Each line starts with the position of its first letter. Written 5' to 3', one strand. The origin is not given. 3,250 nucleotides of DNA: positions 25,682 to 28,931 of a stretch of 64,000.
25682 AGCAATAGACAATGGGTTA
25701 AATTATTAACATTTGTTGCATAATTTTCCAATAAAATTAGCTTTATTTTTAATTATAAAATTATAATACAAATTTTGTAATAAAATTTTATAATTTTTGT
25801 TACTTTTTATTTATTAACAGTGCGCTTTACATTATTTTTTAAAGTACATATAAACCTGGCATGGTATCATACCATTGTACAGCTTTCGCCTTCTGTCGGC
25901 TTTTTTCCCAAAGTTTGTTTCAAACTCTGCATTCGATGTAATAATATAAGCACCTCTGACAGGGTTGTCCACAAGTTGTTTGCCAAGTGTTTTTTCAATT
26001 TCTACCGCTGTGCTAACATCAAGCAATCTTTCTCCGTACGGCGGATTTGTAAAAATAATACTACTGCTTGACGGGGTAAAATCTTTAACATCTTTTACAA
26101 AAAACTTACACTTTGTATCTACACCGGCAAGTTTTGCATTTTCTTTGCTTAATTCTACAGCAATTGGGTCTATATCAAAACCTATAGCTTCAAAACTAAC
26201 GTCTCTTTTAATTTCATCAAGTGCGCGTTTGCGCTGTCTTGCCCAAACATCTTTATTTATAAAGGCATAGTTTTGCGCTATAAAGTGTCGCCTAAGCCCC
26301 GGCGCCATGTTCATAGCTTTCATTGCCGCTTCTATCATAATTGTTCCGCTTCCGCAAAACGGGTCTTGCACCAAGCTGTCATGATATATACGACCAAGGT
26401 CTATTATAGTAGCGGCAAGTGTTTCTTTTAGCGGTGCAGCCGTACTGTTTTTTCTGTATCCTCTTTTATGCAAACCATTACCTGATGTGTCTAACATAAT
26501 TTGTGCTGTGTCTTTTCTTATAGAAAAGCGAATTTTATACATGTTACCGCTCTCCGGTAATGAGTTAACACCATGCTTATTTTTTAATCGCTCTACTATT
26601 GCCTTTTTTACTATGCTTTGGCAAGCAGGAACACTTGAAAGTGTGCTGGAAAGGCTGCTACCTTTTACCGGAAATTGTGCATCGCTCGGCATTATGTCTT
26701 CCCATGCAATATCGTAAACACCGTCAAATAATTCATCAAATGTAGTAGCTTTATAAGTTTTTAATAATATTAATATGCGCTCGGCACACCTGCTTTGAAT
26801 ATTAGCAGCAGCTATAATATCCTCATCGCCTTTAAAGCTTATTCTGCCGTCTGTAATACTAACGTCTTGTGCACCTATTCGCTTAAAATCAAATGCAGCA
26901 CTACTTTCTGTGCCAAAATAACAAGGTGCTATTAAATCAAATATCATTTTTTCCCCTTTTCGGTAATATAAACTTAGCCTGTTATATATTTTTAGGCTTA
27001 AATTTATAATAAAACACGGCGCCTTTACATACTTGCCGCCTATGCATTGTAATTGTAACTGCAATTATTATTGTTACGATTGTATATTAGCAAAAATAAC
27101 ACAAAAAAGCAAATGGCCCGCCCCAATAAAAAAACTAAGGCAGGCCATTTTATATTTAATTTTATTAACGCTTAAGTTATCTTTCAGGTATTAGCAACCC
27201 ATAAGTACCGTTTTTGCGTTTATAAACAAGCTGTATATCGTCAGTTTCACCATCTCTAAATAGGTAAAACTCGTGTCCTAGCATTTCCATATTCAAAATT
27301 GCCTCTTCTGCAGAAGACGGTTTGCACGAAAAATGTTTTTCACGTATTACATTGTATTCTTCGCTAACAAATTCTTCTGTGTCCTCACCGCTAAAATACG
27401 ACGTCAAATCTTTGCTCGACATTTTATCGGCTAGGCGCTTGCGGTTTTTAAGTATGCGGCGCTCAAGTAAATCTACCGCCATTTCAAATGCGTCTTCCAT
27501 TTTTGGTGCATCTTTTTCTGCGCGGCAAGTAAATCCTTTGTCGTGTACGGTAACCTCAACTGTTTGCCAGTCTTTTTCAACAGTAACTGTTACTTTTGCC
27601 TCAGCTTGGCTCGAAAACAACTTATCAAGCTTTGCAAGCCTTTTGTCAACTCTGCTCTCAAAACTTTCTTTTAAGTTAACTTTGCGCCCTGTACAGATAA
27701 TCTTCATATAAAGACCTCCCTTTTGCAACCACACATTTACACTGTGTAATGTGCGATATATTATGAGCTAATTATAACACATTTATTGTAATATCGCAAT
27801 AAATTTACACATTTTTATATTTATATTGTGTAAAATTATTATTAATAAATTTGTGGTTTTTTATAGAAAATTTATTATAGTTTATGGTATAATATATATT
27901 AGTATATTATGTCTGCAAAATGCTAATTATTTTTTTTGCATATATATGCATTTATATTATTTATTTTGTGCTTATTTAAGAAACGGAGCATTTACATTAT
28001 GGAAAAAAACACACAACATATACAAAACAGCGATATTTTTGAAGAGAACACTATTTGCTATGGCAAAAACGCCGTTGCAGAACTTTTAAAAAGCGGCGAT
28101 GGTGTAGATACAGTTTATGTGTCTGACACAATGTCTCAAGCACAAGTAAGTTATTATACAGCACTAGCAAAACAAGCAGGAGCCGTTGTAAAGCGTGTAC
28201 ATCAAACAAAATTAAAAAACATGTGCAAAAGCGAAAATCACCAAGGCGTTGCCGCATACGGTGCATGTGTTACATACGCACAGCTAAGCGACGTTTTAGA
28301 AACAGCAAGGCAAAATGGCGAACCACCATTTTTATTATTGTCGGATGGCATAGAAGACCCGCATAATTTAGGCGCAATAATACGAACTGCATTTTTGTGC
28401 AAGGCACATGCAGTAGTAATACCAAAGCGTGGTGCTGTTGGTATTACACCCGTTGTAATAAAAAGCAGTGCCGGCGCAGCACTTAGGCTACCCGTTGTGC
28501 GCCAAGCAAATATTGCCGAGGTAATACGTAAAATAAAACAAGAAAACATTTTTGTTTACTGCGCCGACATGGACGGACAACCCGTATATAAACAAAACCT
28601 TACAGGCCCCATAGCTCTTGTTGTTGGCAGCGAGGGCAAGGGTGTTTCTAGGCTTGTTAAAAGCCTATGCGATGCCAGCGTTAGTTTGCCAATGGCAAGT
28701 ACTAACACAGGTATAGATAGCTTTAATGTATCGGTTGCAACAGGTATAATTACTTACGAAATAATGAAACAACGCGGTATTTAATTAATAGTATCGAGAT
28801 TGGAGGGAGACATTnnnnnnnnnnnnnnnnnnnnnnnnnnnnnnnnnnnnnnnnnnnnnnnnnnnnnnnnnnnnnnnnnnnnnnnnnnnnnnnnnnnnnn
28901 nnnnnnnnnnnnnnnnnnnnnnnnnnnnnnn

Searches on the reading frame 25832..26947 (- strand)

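Call 69: search_protein_families(library=ncbifam, proteins=[window:25832-26947:-], max_evalue=1e-10)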
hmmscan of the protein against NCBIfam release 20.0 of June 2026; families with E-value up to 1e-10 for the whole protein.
window:25832-26947:- (371 aa): 3 families
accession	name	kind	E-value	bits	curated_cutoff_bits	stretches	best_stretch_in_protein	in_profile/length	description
NF008748.0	PRK11783.1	equivalog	2.2e-70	237.8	466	1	3-368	4-380/704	bifunctional 23S rRNA (guanine(2069)-N(7))-methyltransferase RlmK/23S rRNA (guanine(2445)-N(2))-methyltransferase RlmL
NF040721.1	Trm14_Arch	equivalog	4.4e-42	144.5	280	1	29-312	29-307/370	tRNA (guanine(6)-N2)-methyltransferase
NF040850.1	Trm14_Thcoccales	equivalog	1e-13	50.9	480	1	66-212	95-240/365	tRNA (guanine(6)-N2)-methyltransferase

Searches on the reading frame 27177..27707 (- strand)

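Call 69: search_protein_families(library=ncbifam, proteins=[window:27177-27707:-], max_evalue=1e-10)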
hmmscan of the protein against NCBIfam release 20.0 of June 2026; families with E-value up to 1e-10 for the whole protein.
window:27177-27707:- (176 aa): 1 family
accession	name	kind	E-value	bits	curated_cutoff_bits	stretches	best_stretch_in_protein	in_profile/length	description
TIGR00741.1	yfiA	equivalog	1.2e-12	48.2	40.9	1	1-97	1-100/102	ribosome hibernation-promoting factor, HPF/YfiA family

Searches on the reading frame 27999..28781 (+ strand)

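Call 69: search_protein_families(library=ncbifam, proteins=[window:27999-28781:+], max_evalue=1e-10)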
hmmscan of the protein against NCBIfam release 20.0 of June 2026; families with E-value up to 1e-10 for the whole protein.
window:27999-28781:+ (261 aa): 6 families
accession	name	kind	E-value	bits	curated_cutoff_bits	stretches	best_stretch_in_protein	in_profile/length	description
TIGR00186.1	rRNA_methyl_3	equivalog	3.8e-64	216.4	160.15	1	19-259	4-240/240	23S rRNA (guanosine(2251)-2'-O)-methyltransferase RlmB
NF008386.0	PRK11181.1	equivalog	1.9e-49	168.2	366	1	18-259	3-242/244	23S rRNA (guanosine(2251)-2'-O)-methyltransferase RlmB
NF008117.0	PRK10864.1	equivalog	3.4e-17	62.7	267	1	16-258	105-341/344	tRNA/rRNA methyltransferase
NF000477.1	NshR_TsnR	equivalog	4.1e-17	62.5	425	1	30-256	44-261/266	NshR/TsnR family 23S rRNA methyltransferase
NF008295.0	PRK11081.1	equivalog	1.1e-14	54.5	227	1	93-259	6-165/230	tRNA (guanosine(18)-2'-O)-methyltransferase TrmH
NF000035.1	nosihep_NshR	exception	3.6e-13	49.6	500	1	52-254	64-259/274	NshR family nosiheptide/thiostrepton resistance 23S rRNA methyltransferase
